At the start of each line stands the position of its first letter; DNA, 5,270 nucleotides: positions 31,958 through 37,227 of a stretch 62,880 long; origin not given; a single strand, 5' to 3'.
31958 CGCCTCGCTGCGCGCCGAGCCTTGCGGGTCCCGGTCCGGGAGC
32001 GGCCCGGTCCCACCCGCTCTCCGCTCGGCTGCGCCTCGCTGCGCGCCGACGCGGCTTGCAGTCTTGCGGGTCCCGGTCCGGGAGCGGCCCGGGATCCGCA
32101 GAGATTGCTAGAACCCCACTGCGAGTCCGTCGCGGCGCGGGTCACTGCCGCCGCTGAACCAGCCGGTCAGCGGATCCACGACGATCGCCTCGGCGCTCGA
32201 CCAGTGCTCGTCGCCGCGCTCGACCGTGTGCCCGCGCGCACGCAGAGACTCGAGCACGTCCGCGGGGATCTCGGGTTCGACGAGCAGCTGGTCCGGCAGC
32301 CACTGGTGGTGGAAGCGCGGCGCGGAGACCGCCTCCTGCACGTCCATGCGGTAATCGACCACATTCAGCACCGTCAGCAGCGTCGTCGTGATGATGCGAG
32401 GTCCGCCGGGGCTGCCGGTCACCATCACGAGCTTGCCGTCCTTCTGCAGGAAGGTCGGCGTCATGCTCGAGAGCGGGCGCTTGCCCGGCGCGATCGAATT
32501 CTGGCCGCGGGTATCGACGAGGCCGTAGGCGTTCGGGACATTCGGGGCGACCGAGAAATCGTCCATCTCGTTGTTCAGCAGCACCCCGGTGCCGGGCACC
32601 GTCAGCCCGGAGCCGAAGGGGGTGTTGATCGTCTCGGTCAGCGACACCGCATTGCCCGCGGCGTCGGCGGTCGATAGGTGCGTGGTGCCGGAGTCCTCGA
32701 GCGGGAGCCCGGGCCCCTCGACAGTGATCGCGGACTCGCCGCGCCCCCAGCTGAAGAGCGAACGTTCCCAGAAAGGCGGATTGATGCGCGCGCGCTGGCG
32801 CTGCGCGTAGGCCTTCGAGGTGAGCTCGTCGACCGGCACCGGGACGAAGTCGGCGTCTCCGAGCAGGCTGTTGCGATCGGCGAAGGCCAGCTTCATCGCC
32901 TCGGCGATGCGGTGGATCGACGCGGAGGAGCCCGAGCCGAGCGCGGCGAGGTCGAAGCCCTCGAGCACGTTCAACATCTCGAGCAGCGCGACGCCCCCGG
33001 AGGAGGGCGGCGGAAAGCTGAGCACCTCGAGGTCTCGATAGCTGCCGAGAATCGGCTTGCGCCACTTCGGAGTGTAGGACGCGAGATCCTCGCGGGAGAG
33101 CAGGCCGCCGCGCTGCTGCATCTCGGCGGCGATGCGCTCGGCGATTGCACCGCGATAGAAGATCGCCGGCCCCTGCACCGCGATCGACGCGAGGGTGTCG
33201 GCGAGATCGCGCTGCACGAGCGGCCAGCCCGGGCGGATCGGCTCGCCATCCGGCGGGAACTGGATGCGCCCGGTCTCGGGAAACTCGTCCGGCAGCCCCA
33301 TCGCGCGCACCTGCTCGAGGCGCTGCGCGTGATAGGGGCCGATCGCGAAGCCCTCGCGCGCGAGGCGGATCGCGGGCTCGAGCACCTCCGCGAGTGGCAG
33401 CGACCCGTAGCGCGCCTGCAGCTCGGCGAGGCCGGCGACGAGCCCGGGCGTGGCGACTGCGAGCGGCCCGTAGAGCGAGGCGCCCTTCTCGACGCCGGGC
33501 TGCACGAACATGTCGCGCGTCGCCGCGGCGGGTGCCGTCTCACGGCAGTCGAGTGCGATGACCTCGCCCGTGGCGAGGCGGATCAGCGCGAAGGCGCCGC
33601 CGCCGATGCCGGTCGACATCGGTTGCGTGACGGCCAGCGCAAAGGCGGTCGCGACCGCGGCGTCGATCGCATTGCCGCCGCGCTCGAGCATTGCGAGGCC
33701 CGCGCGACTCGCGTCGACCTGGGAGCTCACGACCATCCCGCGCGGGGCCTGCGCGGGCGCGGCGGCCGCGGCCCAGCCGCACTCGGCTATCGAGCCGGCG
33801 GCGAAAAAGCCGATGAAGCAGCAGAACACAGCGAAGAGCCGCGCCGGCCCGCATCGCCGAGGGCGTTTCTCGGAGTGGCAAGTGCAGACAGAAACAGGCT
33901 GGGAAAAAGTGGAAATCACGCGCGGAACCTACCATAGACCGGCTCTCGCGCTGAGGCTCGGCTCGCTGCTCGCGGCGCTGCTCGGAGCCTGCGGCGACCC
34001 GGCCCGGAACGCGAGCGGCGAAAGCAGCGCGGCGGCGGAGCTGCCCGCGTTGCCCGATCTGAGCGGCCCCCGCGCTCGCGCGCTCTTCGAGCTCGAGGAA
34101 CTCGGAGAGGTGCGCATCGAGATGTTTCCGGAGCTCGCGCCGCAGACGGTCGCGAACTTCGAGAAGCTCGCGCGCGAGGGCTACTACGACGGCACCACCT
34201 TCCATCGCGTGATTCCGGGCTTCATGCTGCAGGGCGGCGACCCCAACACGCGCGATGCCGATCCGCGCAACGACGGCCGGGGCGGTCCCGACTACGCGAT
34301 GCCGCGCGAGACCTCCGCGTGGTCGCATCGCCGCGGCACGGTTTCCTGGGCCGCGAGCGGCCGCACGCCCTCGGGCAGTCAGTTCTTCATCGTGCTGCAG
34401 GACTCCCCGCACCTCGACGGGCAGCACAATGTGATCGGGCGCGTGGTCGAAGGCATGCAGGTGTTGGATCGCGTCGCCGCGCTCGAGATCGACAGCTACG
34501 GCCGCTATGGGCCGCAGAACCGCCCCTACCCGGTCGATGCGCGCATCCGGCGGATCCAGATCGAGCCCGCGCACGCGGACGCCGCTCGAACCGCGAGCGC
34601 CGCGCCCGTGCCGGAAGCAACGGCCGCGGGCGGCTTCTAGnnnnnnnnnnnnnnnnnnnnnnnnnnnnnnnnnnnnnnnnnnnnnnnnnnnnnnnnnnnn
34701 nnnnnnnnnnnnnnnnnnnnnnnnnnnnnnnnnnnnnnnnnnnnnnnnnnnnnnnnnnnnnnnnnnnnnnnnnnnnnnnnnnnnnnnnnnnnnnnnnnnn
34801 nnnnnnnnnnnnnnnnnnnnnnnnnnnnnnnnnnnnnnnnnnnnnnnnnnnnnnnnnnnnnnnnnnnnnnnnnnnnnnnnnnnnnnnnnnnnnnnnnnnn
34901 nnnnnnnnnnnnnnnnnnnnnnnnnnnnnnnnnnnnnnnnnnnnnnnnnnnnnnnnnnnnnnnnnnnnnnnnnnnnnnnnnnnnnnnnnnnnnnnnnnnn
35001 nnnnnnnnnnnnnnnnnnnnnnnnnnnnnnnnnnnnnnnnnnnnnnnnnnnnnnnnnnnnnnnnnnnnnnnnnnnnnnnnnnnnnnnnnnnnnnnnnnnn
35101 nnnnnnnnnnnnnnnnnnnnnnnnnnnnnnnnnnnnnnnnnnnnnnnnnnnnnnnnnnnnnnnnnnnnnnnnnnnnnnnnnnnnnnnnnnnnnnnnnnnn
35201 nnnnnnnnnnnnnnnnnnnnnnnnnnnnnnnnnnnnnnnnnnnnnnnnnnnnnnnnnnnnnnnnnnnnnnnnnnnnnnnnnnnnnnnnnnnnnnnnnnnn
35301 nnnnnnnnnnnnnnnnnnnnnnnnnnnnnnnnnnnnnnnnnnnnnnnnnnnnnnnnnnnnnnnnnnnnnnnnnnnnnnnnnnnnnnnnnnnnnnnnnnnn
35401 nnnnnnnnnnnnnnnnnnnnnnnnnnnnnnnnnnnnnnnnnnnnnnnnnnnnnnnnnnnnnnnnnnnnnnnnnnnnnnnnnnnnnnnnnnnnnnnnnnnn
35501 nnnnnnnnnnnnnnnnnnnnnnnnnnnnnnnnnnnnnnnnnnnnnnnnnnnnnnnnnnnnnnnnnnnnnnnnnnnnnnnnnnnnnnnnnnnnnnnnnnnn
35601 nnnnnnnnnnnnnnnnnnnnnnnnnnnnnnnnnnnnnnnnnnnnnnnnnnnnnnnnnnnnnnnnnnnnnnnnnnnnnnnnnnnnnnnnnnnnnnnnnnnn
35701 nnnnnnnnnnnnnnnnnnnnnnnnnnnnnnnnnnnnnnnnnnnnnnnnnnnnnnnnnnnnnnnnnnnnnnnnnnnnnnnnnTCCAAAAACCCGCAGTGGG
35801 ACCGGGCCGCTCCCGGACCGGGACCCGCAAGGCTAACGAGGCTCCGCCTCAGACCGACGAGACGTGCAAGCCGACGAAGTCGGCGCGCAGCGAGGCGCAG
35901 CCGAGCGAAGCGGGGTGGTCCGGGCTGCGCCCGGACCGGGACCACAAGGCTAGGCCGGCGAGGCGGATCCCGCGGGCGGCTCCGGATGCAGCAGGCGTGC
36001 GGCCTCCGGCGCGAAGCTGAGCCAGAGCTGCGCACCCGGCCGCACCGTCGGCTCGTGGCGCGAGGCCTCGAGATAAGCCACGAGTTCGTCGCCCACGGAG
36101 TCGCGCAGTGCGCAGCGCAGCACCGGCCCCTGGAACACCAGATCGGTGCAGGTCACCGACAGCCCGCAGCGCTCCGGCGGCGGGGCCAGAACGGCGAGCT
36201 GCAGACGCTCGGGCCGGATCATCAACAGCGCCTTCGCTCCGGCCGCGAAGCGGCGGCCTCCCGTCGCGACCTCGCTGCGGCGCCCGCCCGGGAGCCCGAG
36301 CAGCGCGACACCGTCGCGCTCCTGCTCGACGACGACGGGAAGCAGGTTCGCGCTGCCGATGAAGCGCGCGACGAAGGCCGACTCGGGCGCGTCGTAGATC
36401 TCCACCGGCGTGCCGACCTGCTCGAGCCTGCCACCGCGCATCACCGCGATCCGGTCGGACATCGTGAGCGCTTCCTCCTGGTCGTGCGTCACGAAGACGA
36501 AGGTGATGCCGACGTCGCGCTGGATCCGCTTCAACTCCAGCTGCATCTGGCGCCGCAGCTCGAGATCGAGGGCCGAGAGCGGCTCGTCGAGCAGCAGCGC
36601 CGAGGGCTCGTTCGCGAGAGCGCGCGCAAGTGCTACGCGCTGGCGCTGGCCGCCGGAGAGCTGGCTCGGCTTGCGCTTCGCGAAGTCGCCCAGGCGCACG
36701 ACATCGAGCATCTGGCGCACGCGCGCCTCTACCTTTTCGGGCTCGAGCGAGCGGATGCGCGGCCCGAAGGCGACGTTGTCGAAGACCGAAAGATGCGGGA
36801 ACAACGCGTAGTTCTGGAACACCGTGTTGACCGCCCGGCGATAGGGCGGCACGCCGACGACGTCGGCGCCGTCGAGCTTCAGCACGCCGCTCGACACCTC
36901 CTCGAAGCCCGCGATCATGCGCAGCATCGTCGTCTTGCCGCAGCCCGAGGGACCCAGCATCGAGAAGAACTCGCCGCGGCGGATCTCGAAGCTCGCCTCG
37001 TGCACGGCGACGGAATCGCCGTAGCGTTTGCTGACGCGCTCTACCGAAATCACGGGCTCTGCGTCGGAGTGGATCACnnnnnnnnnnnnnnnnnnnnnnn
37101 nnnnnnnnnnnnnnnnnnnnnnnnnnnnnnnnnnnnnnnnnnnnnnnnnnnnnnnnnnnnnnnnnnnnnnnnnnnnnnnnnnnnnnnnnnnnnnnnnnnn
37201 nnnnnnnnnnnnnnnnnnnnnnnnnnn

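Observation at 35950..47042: Possible acetyl-protection polyamine catabolic pathway (GNAT-like / PuuB-like oxidase / HDAC) replacing PuuA-PuuD glutamylation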

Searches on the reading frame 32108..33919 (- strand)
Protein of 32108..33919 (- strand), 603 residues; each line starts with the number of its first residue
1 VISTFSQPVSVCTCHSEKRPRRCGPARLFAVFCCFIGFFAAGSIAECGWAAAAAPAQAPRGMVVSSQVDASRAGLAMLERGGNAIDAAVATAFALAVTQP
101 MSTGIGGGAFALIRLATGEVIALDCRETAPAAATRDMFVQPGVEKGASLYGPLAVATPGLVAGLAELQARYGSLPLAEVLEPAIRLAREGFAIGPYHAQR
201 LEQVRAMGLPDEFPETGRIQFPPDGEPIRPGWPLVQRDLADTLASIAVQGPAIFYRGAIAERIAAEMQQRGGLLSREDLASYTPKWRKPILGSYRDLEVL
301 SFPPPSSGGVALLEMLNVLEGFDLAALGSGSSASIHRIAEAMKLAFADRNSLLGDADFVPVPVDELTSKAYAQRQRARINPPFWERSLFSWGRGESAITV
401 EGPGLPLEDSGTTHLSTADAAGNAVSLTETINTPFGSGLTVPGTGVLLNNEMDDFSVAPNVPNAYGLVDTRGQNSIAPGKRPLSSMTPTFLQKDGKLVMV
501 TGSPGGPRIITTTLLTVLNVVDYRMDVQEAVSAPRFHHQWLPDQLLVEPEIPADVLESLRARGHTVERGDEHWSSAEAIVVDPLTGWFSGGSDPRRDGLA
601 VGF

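Call 33: search_protein_families(library=pfam, proteins=[window:32108-33919:-], max_evalue=0.0001)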
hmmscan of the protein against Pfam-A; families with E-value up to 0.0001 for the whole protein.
window:32108-33919:- (603 aa): 1 family
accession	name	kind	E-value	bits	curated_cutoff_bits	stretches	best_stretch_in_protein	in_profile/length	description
PF01019.26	G_glu_transpept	-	7.5e-174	579.7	27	1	76-598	2-512/512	Gamma-glutamyltranspeptidase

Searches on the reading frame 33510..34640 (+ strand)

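Call 33: search_protein_families(library=pfam, proteins=[window:33510-34640:+], max_evalue=0.0001)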
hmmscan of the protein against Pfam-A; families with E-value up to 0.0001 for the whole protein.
window:33510-34640:+ (376 aa): 1 family
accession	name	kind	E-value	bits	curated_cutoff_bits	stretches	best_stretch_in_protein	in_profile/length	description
PF00160.26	Pro_isomerase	-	5.2e-43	147.5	21.7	1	194-336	5-145/159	Cyclophilin type peptidyl-prolyl cis-trans isomerase/CLD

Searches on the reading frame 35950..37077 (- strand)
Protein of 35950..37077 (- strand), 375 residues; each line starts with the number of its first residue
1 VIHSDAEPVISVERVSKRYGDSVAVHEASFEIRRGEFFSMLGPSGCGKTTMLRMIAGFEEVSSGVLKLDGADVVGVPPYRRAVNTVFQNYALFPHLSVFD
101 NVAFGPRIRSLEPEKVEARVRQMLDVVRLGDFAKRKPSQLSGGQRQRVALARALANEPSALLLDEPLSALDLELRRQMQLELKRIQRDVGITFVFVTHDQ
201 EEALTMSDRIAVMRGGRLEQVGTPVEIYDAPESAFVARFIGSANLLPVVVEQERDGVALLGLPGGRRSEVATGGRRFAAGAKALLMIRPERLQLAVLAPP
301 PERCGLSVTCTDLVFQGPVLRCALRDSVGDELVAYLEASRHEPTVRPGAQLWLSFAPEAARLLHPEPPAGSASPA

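Call 5: search_protein_families(library=pfam, proteins=[window:35950-37077:-], max_evalue=0.001)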
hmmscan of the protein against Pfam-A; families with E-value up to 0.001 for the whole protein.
window:35950-37077:- (375 aa): 2 families
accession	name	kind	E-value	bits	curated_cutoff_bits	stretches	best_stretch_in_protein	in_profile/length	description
PF00005.33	ABC_tran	-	5.8e-35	121.3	25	1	26-167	2-136/137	ABC transporter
PF08402.16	TOBE_2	-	8.7e-12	45.4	21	1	285-363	1-76/76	TOBE domain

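Call 9: search_protein_families(library=ncbifam, proteins=[window:35950-37077:-], max_evalue=0.01)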
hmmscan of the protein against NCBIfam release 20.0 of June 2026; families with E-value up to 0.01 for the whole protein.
window:35950-37077:- (375 aa): 189 families (the best 25 are shown)
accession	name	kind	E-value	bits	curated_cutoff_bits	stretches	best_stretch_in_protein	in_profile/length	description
NF006987.0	PRK09452.1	equivalog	2.5e-116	388.5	482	1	5-324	13-331/378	spermidine/putrescine ABC transporter ATP-binding protein PotA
TIGR01187.1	potA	subfamily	6.7e-112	373.7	355.6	1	40-358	1-320/325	polyamine ABC transporter ATP-binding protein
NF043075.1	MMSYN1_0197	equivalog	2.4e-105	352.2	550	1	9-294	2-280/341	spermidine/putrescine ABC transporter ATP-binding protein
TIGR03265.1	PhnT2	equivalog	5.1e-105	351.6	457.7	1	8-361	3-350/353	putative 2-aminoethylphosphonate ABC transporter ATP-binding protein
NF008653.0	PRK11650.1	subfamily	1.8e-97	326.6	432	1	10-326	4-316/357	sn-glycerol-3-phosphate ABC transporter ATP-binding protein UgpC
NF008621.0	PRK11607.1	equivalog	1.6e-92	310.2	613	1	7-308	17-317/377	putrescine ABC transporter ATP-binding subunit PotG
TIGR03258.1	PhnT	equivalog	2.9e-92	309.5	499.15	1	7-363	6-357/359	2-aminoethylphosphonate ABC transport system ATP-binding subunit PhnT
NF008233.0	PRK11000.1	equivalog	2.2e-86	290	568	1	11-293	5-289/369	maltose/maltodextrin ABC transporter ATP-binding protein MalK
TIGR00968.1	3a0106s01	subfamily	5.3e-85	284.7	342.75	1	10-245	1-236/237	sulfate ABC transporter ATP-binding protein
NF040840.2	tungstate_WtpC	equivalog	1.4e-82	277.7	440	1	10-360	2-344/347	tungstate ABC transporter ATP-binding protein WtpC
NF008513.0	PRK11432.1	equivalog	7.7e-79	265.1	496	1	9-322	6-309/351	ferric ABC transporter ATP-binding protein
NF008105.0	PRK10851.1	equivalog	9.1e-77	258.2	502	1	10-250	3-247/362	sulfate/thiosulfate ABC transporter ATP-binding protein CysA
NF040933.2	ABC_arch_GlcV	equivalog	2e-76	257.2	450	1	10-294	3-288/357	glucose ABC transporter ATP-binding protein GlcV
TIGR01186.1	proV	subfamily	3.7e-69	233.6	326.6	1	18-249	2-239/363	betaine/proline/choline family ABC transporter ATP-binding protein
TIGR03415.1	ABC_choXWV_ATP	equivalog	5.8e-61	206.5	483.75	1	13-250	28-275/382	choline ABC transporter ATP-binding protein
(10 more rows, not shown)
